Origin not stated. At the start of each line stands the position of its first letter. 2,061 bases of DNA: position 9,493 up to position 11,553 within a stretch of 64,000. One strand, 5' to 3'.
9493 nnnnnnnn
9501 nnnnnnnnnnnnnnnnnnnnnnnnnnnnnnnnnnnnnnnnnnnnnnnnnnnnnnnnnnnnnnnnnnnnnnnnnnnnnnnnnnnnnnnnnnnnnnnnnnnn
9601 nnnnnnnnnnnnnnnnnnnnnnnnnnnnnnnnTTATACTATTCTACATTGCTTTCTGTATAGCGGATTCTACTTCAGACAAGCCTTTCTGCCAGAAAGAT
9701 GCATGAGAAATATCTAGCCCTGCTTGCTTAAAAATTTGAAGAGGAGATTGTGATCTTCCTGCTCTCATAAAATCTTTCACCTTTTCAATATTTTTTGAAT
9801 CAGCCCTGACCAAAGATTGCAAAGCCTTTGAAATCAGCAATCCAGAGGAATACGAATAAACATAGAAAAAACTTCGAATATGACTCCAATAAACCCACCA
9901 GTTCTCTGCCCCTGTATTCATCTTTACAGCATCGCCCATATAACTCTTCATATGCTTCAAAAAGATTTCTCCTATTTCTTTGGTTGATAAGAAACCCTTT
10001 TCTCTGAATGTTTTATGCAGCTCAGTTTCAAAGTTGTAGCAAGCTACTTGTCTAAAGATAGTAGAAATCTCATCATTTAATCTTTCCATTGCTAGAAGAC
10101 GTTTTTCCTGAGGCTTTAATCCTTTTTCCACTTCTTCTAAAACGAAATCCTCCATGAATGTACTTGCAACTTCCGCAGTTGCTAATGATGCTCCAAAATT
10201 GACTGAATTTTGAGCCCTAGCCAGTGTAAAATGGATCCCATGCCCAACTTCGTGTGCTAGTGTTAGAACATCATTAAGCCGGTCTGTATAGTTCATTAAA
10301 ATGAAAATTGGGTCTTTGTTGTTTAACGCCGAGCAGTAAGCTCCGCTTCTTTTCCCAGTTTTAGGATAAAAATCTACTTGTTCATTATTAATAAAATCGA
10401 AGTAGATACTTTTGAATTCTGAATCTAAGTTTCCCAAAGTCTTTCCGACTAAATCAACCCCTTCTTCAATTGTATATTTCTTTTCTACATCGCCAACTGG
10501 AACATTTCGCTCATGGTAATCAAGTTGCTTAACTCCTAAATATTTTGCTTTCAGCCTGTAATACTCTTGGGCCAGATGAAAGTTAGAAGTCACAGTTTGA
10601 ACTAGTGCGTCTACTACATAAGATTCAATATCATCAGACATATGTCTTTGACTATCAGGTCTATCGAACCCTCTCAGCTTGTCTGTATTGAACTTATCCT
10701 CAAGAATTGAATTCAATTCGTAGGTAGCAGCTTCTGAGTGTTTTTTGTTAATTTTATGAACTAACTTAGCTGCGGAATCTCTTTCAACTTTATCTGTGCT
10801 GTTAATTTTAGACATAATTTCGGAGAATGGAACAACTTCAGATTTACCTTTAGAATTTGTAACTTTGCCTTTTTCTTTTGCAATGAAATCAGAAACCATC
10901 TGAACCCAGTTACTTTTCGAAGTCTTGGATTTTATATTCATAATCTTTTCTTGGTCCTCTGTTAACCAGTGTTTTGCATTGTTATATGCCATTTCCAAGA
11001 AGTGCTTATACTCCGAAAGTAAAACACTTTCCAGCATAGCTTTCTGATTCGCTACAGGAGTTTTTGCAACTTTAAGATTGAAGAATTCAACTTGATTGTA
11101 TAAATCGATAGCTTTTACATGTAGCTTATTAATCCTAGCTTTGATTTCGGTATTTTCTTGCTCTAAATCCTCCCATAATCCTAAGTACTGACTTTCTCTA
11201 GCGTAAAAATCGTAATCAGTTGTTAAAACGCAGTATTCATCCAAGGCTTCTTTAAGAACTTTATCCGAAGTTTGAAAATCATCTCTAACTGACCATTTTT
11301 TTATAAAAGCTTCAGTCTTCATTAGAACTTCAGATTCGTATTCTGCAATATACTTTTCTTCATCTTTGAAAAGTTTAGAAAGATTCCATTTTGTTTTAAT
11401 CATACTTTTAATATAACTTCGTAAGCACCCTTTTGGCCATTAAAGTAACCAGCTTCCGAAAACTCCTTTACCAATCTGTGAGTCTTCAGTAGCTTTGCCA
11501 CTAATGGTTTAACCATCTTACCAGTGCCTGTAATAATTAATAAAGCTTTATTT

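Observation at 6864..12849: Uncharacterised 922-aa protein in an apparent operon with Smr and PepF, opposite a degenerate P-loop NTPase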

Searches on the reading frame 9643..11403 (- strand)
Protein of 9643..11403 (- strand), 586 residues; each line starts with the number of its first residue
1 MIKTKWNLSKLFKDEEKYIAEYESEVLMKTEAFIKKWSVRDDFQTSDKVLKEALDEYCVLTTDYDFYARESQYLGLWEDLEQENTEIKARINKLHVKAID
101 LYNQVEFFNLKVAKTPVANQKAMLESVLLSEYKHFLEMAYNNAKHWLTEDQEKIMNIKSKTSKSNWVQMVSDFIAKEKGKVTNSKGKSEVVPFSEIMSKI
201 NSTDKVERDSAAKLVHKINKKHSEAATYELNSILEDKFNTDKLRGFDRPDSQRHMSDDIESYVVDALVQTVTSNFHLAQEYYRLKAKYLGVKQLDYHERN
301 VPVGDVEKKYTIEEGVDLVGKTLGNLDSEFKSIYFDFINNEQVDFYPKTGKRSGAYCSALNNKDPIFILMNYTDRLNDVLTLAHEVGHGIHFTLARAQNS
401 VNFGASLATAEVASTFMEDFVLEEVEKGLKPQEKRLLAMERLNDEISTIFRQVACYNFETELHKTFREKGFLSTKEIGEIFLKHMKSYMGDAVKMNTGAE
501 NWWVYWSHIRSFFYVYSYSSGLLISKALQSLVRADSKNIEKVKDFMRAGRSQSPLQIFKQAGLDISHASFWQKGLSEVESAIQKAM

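Call 3: search_protein_families(library=pfam, proteins=[window:9643-11403:-], max_evalue=0.1)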
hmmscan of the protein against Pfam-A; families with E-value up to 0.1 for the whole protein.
window:9643-11403:- (586 aa): 2 families
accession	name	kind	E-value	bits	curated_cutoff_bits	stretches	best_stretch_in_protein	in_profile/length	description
PF01432.26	Peptidase_M3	-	3.9e-38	132.4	27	1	213-575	16-455/457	Peptidase family M3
PF08439.15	Peptidase_M3_N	-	1.3e-06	28.9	25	1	122-167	12-58/70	Oligopeptidase F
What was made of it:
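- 9643..11403 (-): M3-family oligoendopeptidase (PepF-like), with an intact HEVGH zinc motif. PF01432 scores 3.9e-38 and PF08439 1.3e-6 (call 3).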

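Call 4: search_protein_families(library=ncbifam, proteins=[window:9643-11403:-], max_evalue=0.1)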
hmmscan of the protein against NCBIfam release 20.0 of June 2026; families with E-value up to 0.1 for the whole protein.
window:9643-11403:- (586 aa): 3 families
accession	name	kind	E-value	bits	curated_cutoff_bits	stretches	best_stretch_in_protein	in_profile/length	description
TIGR02290.1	M3_fam_3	subfamily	2.5e-111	373.5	561.7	1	5-584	1-583/587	M3 family oligoendopeptidase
TIGR00181.1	pepF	equivalog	6.3e-85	286.2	490.55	1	3-584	7-587/591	oligoendopeptidase F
TIGR02289.1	M3_not_pepF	subfamily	7.8e-22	77.6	442.35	1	193-580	146-539/549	M3 family oligoendopeptidase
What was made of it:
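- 9643..11403 (-): TIGR02290 scores 2.5e-111 and TIGR00181 6.3e-85, both below their equivalog/subfamily cut-offs (call 4).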

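Call 17: search_protein_families(library=padloc, proteins=[window:9643-11403:-], max_evalue=0.1)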
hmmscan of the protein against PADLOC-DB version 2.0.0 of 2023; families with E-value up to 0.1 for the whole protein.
window:9643-11403:- (586 aa): 0 families

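Call 31: find_homologous_proteins(query=window:9643-11403:-, max_evalue=1e-30)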
Query window:9643-11403:- (586 aa): 5895 proteins with E <= 1e-30 among 8000 candidates; the best 120 are listed.
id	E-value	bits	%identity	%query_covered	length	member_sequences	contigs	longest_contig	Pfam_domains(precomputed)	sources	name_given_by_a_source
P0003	0.0e+0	1306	100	100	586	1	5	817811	PF08439.16,PF01432.27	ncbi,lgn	-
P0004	2.8e-274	929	71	100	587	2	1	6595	PF08439.16,PF01432.27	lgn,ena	-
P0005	7.0e-271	918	69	99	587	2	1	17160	PF08439.16,PF01432.27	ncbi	-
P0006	1.7e-261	887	67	99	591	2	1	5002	PF08439.16,PF01432.27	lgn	-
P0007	7.7e-259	878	67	100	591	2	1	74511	PF08439.16,PF01432.27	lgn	-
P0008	1.2e-253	861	66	100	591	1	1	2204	PF08439.16,PF01432.27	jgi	jgi:oligoendopeptidase F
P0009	2.2e-253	860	66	100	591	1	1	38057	PF08439.16,PF01432.27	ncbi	-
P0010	1.6e-251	854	65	100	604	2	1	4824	PF08439.16,PF01432.27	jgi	jgi:oligoendopeptidase F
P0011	1.2e-186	640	53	99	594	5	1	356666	PF08439.16,PF01432.27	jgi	jgi:oligoendopeptidase F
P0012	2.9e-183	629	50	99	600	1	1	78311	PF08439.16,PF01432.27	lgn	-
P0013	3.5e-183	628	52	100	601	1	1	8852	PF08439.16,PF01432.27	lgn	-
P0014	2.1e-182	626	52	98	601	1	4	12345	PF08439.16,PF01432.27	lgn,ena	-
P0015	8.9e-182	624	52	99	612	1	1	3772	PF08439.16,PF01432.27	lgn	-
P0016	3.2e-181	622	52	99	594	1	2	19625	PF08439.16,PF01432.27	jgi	jgi:oligoendopeptidase F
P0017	3.3e-181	622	49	100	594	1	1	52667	PF08439.16,PF01432.27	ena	-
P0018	3.8e-181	622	52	99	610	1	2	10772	PF08439.16,PF01432.27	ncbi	-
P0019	2.1e-180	619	49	99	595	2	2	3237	PF08439.16,PF01432.27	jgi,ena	-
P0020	2.4e-180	619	51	98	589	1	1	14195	PF08439.16,PF01432.27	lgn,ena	-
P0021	5.5e-180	618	50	99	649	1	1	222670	PF08439.16,PF01432.27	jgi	jgi:oligoendopeptidase F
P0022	5.6e-180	618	50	100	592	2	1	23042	PF08439.16,PF01432.27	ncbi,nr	ncbi:MAG: M3 family oligoendopeptidase [Nanoarchaeota archaeon]|nr:M3 family oligoendopeptidase [Nan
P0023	6.6e-180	618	49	100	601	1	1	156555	PF08439.16,PF01432.27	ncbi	-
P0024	8.9e-180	617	51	99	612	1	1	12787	PF08439.16,PF01432.27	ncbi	-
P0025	2.0e-179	616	49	100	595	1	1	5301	PF08439.16,PF01432.27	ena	-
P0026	2.1e-179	616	50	99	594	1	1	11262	PF08439.16,PF01432.27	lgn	-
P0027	3.7e-179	615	50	99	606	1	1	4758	PF08439.16,PF01432.27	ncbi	-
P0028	4.5e-179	615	50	99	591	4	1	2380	PF08439.16,PF01432.27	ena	-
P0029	4.5e-179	615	51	99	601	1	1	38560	PF08439.16,PF01432.27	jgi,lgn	jgi:oligoendopeptidase F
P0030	5.9e-179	615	48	100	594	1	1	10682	PF08439.16,PF01432.27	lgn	-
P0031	8.8e-179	614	51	98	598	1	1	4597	PF08439.16,PF01432.27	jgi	-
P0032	1.2e-177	610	49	99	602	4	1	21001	PF08439.16,PF01432.27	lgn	-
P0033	1.7e-177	610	50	98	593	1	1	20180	PF08439.16,PF01432.27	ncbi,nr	ncbi:hypothetical protein GF357_00055 [Candidatus Dojkabacteria bacterium]|nr:hypothetical protein [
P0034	2.3e-177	609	49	99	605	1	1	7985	PF08439.16,PF01432.27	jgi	jgi:oligoendopeptidase F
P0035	2.5e-177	609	51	99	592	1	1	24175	PF08439.16,PF01432.27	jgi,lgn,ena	-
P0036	2.7e-177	609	50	99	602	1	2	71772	PF08439.16,PF01432.27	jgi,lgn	jgi:oligoendopeptidase F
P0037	3.0e-177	609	51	99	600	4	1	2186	PF08439.16,PF01432.27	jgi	-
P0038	3.9e-177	609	50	100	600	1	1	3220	PF08439.16,PF01432.27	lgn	-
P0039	6.2e-177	608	50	100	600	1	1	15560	PF08439.16,PF01432.27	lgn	-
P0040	8.0e-177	607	50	99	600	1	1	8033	PF08439.16,PF01432.27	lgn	-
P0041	8.6e-177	607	51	100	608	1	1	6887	PF08439.16,PF01432.27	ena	-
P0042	9.5e-177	607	50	100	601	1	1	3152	PF08439.16,PF01432.27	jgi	-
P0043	9.9e-177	607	51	98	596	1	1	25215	PF08439.16,PF01432.27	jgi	jgi:oligoendopeptidase F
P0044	1.2e-176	607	50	99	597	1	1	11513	PF08439.16,PF01432.27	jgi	-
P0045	1.7e-176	606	50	99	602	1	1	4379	PF08439.16,PF01432.27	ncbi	-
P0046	1.9e-176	606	49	100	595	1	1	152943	PF08439.16,PF01432.27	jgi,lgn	-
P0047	2.0e-176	606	48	100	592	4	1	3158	PF08439.16,PF01432.27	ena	-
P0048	2.2e-176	606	50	99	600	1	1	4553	PF08439.16,PF01432.27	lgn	-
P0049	2.4e-176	606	49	99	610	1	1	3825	PF08439.16,PF01432.27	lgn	-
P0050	2.6e-176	606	49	100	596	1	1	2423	PF08439.16,PF01432.27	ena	-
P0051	2.6e-176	606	50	99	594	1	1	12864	PF08439.16,PF01432.27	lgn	-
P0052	3.8e-176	605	49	99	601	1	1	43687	PF08439.16,PF01432.27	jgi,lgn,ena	-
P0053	5.7e-176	605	50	99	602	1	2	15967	PF08439.16,PF01432.27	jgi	-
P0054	1.1e-175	604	49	99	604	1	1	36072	PF08439.16,PF01432.27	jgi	jgi:oligoendopeptidase F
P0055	1.2e-175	604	50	99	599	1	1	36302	PF08439.16,PF01432.27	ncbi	-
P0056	1.3e-175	604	49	100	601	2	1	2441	PF08439.16,PF01432.27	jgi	-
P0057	1.9e-175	603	49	100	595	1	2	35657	PF08439.16,PF01432.27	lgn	-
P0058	2.1e-175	603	49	100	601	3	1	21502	PF08439.16,PF01432.27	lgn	-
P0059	2.2e-175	603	49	99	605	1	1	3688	PF08439.16,PF01432.27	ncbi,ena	-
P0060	2.4e-175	603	50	99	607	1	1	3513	PF08439.16,PF01432.27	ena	-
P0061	3.1e-175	602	49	98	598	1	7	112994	PF08439.16,PF01432.27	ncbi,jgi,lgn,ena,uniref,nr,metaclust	ncbi:hypothetical protein A2442_03740 [Candidatus Campbellbacteria bacterium RIFOXYC2_FULL_35_25]|un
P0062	3.3e-175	602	50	99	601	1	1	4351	PF08439.16,PF01432.27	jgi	-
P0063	3.4e-175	602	48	98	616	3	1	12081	PF01432.27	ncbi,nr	ncbi:MAG: M3 family oligoendopeptidase [Candidatus Dojkabacteria bacterium]|nr:M3 family oligoendope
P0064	5.1e-175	602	49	99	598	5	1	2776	PF08439.16,PF01432.27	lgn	-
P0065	6.2e-175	601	48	99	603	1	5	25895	PF08439.16,PF01432.27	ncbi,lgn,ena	ncbi:MAG: M3 family oligoendopeptidase [Patescibacteria group bacterium]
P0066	6.4e-175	601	49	99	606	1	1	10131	PF08439.16,PF01432.27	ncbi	-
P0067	6.7e-175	601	49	99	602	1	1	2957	PF08439.16,PF01432.27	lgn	-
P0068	6.9e-175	601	49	98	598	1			PF08439.16,PF01432.27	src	-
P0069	8.0e-175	601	49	99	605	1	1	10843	PF08439.16,PF01432.27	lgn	-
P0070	9.0e-175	601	48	99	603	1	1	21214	PF08439.16,PF01432.27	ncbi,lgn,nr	ncbi:MAG TPA: M3 family oligoendopeptidase [Candidatus Saccharimonadales bacterium]|nr:M3 family oli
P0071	1.2e-174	600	49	99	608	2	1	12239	PF08439.16,PF01432.27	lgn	-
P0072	1.2e-174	600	48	100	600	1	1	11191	PF08439.16,PF01432.27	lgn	-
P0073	1.5e-174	600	49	100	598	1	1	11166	PF08439.16,PF01432.27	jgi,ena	-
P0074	2.4e-174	599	48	98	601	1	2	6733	PF08439.16,PF01432.27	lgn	-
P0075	2.6e-174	599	50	99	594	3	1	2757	PF08439.16,PF01432.27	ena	-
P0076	2.6e-174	599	49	99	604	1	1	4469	PF08439.16,PF01432.27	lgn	-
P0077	2.9e-174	599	47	99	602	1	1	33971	PF08439.16,PF01432.27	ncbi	-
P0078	3.2e-174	599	49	99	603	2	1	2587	PF08439.16,PF01432.27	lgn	-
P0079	3.5e-174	599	48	100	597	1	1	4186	PF08439.16,PF01432.27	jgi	jgi:oligoendopeptidase F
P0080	3.5e-174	599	50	99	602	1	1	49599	PF08439.16,PF01432.27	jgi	jgi:oligoendopeptidase F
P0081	3.5e-174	599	49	100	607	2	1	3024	PF08439.16,PF01432.27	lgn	-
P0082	3.9e-174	599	47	100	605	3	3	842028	PF08439.16,PF01432.27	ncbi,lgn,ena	-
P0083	4.4e-174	598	50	99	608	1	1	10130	PF08439.16,PF01432.27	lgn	-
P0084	5.3e-174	598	49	100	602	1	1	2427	PF08439.16,PF01432.27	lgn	-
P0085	6.6e-174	598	49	100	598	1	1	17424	PF08439.16,PF01432.27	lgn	-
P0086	7.2e-174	598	49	99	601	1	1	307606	PF08439.16,PF01432.27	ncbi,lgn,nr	ncbi:MAG: M3 family oligoendopeptidase [Nanoarchaeota archaeon]|nr:M3 family oligoendopeptidase [Nan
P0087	8.4e-174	598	50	99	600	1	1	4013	PF08439.16,PF01432.27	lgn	-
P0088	8.6e-174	597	48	100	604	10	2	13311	PF08439.16,PF01432.27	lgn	-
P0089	1.1e-173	597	48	100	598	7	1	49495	PF08439.16,PF01432.27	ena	-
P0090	1.1e-173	597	48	99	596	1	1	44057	PF08439.16,PF01432.27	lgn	-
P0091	1.2e-173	597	49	99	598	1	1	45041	PF08439.16,PF01432.27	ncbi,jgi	-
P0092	1.9e-173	596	49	99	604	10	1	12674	PF08439.16,PF01432.27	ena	-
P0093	1.9e-173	596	48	99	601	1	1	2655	PF08439.16,PF01432.27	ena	-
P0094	2.0e-173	596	49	99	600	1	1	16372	PF08439.16,PF01432.27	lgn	-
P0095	2.5e-173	596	50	99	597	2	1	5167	PF08439.16,PF01432.27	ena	-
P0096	2.7e-173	596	50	94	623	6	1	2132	PF08439.16,PF01432.27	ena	-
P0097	2.8e-173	596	49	100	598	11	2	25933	PF08439.16,PF01432.27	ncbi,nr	ncbi:MAG: hypothetical protein A2Y66_07895 [Nitrospirae bacterium RBG_13_41_22]|nr:MAG: hypothetical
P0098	3.1e-173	596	50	99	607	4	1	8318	PF08439.16,PF01432.27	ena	-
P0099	3.1e-173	596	48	100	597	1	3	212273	PF08439.16,PF01432.27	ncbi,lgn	-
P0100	3.9e-173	595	46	100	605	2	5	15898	PF08439.16,PF01432.27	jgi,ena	-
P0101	4.1e-173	595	46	100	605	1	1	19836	PF08439.16,PF01432.27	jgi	-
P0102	4.6e-173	595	48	99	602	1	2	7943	PF08439.16,PF01432.27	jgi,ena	-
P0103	5.0e-173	595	49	100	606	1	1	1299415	PF08439.16,PF01432.27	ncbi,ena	-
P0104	5.4e-173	595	48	99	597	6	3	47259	PF08439.16,PF01432.27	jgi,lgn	jgi:oligoendopeptidase F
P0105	5.5e-173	595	46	100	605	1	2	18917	PF08439.16,PF01432.27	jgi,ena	-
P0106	6.0e-173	595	49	99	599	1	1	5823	PF08439.16,PF01432.27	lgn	-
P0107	6.3e-173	595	49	100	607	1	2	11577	PF08439.16,PF01432.27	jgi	jgi:oligoendopeptidase F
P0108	6.3e-173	595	48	100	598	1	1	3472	PF08439.16,PF01432.27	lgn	-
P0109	7.2e-173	594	49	99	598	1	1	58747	PF08439.16,PF01432.27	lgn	-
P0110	7.3e-173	594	49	99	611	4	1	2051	PF08439.16,PF01432.27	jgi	-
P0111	7.3e-173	594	48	99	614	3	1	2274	PF08439.16,PF01432.27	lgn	-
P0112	7.8e-173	594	49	99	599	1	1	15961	PF08439.16,PF01432.27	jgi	-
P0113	7.8e-173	594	49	100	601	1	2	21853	PF08439.16,PF01432.27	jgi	jgi:oligoendopeptidase F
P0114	8.5e-173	594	48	99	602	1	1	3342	PF08439.16,PF01432.27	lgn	-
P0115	8.6e-173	594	49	99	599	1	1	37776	PF08439.16,PF01432.27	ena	-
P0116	8.8e-173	594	47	100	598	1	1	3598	PF08439.16,PF01432.27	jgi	jgi:oligoendopeptidase F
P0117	1.1e-172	594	49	100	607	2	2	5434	PF08439.16,PF01432.27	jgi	-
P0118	1.2e-172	594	49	99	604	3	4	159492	PF08439.16,PF01432.27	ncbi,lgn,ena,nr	ncbi:MAG: M3 family oligoendopeptidase [Nitrospirae bacterium]|nr:M3 family oligoendopeptidase [Nitr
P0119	1.2e-172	594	49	100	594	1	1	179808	PF08439.16,PF01432.27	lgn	-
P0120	1.4e-172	593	49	99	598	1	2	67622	PF08439.16,PF01432.27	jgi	jgi:oligoendopeptidase F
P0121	1.5e-172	593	48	99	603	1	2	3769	PF08439.16,PF01432.27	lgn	-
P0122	1.6e-172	593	49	99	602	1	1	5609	PF08439.16,PF01432.27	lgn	-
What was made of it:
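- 9643..11403 (-): There are thousands of homologues (call 31).
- Closest known: Oligoendopeptidase F. Same: The alignment is full length, the HExxH motif is intact, and there are thousands of homologues at 47-53% identity in CPR and other bacteria (calls 3, 4, 31).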

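Call 32: find_encoding_contigs(protein=P0007, flank=10000, max_places=2)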
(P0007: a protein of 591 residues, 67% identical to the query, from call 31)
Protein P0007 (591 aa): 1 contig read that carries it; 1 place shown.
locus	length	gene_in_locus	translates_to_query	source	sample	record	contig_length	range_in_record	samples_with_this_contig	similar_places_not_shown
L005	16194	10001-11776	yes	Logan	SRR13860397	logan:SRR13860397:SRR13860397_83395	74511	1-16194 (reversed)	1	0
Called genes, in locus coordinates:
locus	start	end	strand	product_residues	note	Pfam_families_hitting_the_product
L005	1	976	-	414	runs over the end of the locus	PF01098:FTSW_RODA_SPOVE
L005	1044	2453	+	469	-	PF08308:PEGA (weak)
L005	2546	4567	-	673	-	-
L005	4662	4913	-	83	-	PF08984:DUF1858 (weak)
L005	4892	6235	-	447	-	PF00675:Peptidase_M16, PF05193:Peptidase_M16_C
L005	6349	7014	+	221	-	PF01135:PCMT, PF13847:Methyltransf_31 (weak)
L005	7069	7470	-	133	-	-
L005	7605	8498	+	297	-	PF00005:ABC_tran, PF13304:AAA_21, PF13732:DrrA1-3_C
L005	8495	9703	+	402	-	PF12679:ABC2_membrane_2, PF12698:ABC2_membrane_3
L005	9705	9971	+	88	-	PF01713:Smr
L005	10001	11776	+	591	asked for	PF08439:Peptidase_M3_N, PF01432:Peptidase_M3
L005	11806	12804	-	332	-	-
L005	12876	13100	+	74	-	-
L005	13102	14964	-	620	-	-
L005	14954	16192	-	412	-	?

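Call 33: find_encoding_contigs(protein=P0009, flank=10000, max_places=2)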
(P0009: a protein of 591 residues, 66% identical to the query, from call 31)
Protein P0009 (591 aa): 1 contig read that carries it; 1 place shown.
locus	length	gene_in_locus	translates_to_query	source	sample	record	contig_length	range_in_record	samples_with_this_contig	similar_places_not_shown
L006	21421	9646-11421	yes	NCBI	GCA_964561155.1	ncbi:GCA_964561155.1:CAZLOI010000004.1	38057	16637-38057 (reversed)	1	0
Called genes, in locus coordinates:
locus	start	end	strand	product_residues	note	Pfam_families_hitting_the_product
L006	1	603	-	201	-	?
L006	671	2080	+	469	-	PF08308:PEGA (weak)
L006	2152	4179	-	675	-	-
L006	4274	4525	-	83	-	PF08984:DUF1858 (weak)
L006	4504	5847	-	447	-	PF00675:Peptidase_M16, PF05193:Peptidase_M16_C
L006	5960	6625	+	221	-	PF01135:PCMT, PF13847:Methyltransf_31 (weak)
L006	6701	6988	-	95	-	-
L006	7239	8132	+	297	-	PF00005:ABC_tran, PF13304:AAA_21, PF13732:DrrA1-3_C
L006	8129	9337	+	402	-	PF12679:ABC2_membrane_2, PF12698:ABC2_membrane_3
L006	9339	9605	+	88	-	PF01713:Smr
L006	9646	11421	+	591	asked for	PF08439:Peptidase_M3_N (weak), PF01432:Peptidase_M3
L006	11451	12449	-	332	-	-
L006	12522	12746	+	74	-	-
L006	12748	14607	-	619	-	-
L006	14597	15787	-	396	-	PF13439:Glyco_transf_4, PF00534:Glycos_transf_1, PF13692:Glyco_trans_1_4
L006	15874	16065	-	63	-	-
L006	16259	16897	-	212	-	-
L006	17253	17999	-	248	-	-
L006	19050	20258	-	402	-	PF01943:Polysacc_synt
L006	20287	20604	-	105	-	-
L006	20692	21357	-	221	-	PF04203:Sortase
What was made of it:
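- The spacer is absent from clade B at this site (calls 32, 33).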

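Call 34: find_encoding_contigs(protein=P0004, flank=10000, max_places=2)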
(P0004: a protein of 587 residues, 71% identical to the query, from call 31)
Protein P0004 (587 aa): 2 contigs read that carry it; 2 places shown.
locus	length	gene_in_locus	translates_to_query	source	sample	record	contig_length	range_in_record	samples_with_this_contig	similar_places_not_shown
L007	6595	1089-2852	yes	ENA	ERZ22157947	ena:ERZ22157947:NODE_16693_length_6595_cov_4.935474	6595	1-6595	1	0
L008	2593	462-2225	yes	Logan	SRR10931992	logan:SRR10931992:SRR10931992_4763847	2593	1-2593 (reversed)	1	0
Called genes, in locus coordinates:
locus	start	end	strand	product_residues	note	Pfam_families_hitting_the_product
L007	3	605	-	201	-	?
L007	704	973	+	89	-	PF01713:Smr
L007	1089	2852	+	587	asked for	PF08439:Peptidase_M3_N, PF01432:Peptidase_M3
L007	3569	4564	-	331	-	PF00753:Lactamase_B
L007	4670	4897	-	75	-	-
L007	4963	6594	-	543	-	?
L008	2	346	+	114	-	?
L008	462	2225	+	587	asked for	PF08439:Peptidase_M3_N, PF01432:Peptidase_M3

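Call 48: find_encoding_contigs(protein=P0011, flank=8000, max_places=1)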
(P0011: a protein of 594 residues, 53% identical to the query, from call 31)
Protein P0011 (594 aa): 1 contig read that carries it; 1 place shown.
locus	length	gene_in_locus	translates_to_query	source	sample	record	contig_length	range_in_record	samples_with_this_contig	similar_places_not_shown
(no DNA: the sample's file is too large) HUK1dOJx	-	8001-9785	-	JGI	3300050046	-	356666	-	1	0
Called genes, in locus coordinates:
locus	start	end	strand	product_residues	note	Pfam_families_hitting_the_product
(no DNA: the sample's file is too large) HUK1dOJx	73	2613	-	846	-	PF07705:CARDB (weak)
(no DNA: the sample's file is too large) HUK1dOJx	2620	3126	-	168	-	-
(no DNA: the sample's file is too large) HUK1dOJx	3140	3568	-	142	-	-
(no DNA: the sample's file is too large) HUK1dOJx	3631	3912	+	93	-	PF03083:MtN3_slv (weak)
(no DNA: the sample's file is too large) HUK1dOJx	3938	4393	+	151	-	-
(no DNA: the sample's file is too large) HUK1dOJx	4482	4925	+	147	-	-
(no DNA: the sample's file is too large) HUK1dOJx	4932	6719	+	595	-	-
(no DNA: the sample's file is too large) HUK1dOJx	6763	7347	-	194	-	PF18780:HNH_repeat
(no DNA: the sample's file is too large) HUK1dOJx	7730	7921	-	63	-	-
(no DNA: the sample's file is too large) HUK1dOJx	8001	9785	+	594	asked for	PF08439:Peptidase_M3_N, PF01432:Peptidase_M3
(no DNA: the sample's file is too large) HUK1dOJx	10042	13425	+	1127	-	PF04563:RNA_pol_Rpb2_1 (weak), PF04561:RNA_pol_Rpb2_2, PF04565:RNA_pol_Rpb2_3, PF10385:RNA_pol_Rpb2_45, PF00562:RNA_pol_Rpb2_6, PF04560:RNA_pol_Rpb2_7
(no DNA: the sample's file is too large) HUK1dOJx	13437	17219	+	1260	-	PF04997:RNA_pol_Rpb1_1, PF00623:RNA_pol_Rpb1_2, PF04983:RNA_pol_Rpb1_3, PF04998:RNA_pol_Rpb1_5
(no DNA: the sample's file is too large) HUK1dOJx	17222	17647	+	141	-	PF00164:Ribosom_S12_S23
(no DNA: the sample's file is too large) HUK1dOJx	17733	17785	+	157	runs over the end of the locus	PF00177:Ribosomal_S7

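Call 53: find_encoding_contigs(protein=P0006, flank=5000, max_places=1)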
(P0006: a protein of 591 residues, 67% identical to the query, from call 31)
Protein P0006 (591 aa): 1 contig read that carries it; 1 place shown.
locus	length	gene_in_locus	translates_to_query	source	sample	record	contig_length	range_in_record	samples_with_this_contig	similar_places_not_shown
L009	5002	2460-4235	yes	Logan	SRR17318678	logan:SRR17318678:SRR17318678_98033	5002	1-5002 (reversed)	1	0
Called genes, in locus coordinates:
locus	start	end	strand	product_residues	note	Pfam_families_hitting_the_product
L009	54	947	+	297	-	PF00005:ABC_tran, PF13304:AAA_21, PF13732:DrrA1-3_C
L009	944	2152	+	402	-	PF12679:ABC2_membrane_2, PF12698:ABC2_membrane_3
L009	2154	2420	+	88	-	PF01713:Smr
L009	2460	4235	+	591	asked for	PF08439:Peptidase_M3_N, PF01432:Peptidase_M3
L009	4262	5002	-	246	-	?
